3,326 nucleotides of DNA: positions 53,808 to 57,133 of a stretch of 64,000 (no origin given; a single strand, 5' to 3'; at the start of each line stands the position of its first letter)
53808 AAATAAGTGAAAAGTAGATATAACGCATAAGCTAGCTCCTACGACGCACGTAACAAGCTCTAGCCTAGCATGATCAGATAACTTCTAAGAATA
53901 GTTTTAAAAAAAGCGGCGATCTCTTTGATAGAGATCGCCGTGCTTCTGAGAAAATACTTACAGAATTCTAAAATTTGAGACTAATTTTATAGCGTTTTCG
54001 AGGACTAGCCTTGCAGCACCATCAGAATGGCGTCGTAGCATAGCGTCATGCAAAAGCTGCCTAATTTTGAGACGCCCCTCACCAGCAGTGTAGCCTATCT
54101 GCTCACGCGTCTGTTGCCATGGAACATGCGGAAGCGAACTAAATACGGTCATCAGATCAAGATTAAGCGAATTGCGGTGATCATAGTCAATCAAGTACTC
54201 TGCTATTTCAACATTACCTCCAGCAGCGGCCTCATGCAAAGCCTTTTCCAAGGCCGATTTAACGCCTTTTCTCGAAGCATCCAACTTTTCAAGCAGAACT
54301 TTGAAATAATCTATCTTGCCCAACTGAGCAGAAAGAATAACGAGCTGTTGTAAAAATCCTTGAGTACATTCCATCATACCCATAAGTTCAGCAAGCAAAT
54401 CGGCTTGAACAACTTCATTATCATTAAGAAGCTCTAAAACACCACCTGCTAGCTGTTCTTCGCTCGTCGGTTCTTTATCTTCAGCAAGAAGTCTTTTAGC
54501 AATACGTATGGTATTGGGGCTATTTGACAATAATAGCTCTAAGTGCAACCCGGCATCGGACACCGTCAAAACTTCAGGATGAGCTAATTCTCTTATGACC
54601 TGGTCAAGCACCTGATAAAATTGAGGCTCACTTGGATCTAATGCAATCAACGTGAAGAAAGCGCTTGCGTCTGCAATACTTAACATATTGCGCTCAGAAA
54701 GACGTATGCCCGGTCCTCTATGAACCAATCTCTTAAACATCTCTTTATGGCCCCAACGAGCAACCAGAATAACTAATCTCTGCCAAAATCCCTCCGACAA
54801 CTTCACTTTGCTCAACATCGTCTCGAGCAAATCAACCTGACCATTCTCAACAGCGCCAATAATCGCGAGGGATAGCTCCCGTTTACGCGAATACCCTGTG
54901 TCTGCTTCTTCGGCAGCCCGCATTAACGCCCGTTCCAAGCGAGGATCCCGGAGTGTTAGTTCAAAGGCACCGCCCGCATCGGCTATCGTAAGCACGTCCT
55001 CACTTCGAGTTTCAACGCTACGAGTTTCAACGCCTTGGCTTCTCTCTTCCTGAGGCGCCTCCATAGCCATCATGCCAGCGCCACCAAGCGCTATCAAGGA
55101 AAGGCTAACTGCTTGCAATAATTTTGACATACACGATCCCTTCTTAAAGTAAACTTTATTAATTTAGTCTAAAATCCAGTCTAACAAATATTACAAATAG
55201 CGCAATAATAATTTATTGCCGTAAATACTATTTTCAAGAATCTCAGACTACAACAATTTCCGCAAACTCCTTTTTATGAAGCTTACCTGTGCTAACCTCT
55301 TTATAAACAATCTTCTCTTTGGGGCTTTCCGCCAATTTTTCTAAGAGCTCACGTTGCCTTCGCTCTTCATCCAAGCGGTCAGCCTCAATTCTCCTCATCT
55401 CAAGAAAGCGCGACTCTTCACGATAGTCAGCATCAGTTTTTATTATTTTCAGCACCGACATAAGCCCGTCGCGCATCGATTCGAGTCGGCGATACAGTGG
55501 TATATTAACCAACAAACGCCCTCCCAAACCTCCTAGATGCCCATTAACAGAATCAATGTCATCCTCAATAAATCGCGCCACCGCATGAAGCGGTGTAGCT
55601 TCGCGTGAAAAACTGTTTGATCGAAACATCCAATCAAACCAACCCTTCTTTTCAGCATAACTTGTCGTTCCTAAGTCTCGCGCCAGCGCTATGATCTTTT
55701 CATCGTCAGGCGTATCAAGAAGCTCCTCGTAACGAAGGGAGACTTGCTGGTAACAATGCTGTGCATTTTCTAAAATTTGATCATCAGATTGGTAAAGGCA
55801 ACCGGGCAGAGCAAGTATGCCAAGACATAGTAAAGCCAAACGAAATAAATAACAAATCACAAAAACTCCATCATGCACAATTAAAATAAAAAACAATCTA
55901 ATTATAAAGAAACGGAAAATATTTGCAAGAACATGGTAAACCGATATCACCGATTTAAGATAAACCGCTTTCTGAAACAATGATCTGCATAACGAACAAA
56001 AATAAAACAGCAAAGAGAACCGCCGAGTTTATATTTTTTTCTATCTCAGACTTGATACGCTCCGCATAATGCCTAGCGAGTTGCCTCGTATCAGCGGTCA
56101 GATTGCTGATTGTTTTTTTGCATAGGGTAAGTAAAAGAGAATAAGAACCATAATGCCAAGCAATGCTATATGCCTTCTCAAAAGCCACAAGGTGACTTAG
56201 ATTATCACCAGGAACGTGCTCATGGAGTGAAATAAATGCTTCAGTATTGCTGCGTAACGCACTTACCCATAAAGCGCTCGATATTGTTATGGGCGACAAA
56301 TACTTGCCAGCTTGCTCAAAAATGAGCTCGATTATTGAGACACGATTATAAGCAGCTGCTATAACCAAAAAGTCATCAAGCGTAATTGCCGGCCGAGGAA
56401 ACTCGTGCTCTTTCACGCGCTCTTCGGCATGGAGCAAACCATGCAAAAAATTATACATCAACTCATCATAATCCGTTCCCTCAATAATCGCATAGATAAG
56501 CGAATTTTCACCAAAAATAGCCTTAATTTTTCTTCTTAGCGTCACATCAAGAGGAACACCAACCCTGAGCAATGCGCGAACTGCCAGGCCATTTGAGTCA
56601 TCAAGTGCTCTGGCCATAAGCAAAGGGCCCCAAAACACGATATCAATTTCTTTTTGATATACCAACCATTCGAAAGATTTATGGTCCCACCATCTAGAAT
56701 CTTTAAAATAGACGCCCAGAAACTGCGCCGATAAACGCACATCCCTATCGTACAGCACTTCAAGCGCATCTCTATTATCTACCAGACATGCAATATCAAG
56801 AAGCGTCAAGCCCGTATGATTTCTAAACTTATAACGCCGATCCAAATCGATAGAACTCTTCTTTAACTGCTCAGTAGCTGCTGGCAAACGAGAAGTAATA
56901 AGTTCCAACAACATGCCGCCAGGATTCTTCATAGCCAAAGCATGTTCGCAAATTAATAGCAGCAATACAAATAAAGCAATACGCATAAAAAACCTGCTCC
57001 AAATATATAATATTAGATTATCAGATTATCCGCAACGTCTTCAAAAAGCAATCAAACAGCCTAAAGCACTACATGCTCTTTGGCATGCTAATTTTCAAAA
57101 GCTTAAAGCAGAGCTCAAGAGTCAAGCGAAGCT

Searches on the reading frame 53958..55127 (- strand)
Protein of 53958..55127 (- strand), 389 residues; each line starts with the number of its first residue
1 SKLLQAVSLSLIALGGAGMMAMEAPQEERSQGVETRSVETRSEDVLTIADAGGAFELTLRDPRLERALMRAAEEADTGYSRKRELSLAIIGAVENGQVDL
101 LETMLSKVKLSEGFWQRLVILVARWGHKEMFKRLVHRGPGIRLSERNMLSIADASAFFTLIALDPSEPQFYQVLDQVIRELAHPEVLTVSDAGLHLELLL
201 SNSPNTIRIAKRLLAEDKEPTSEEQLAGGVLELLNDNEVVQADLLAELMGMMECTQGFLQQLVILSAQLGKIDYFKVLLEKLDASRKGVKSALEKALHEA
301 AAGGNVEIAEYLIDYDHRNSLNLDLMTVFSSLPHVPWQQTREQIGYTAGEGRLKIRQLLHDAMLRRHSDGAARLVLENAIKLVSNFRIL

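Call 32: search_protein_families(library=pfam, proteins=[window:53958-55127:-], max_evalue=0.01)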
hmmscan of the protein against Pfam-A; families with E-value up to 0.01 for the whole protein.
window:53958-55127:- (389 aa): 4 families
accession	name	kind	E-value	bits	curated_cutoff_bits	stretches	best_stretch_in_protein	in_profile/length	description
PF12796.13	Ank_2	-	3.8e-08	34.2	27.3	1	258-316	28-83/90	Ankyrin repeats (3 copies)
PF13637.12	Ank_4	-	5e-06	27.1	22.7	1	269-313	7-50/50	Ankyrin repeats (many copies)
PF13606.12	Ank_3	-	7.3e-05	23.3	22.3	0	295-317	4-24/30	Ankyrin repeat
PF00023.36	Ank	-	0.0002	22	21.1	0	296-314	5-23/33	Ankyrin repeat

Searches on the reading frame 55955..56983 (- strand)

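Call 32: search_protein_families(library=pfam, proteins=[window:55955-56983:-], max_evalue=0.01)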
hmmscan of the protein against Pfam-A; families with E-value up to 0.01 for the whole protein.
window:55955-56983:- (342 aa): 2 families
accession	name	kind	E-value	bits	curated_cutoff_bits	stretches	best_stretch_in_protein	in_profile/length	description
PF13606.12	Ank_3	-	0.00017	22.2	22.3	0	58-82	2-26/30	Ankyrin repeat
PF12796.13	Ank_2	-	0.0031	18.5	27.3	0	48-82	56-84/90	Ankyrin repeats (3 copies)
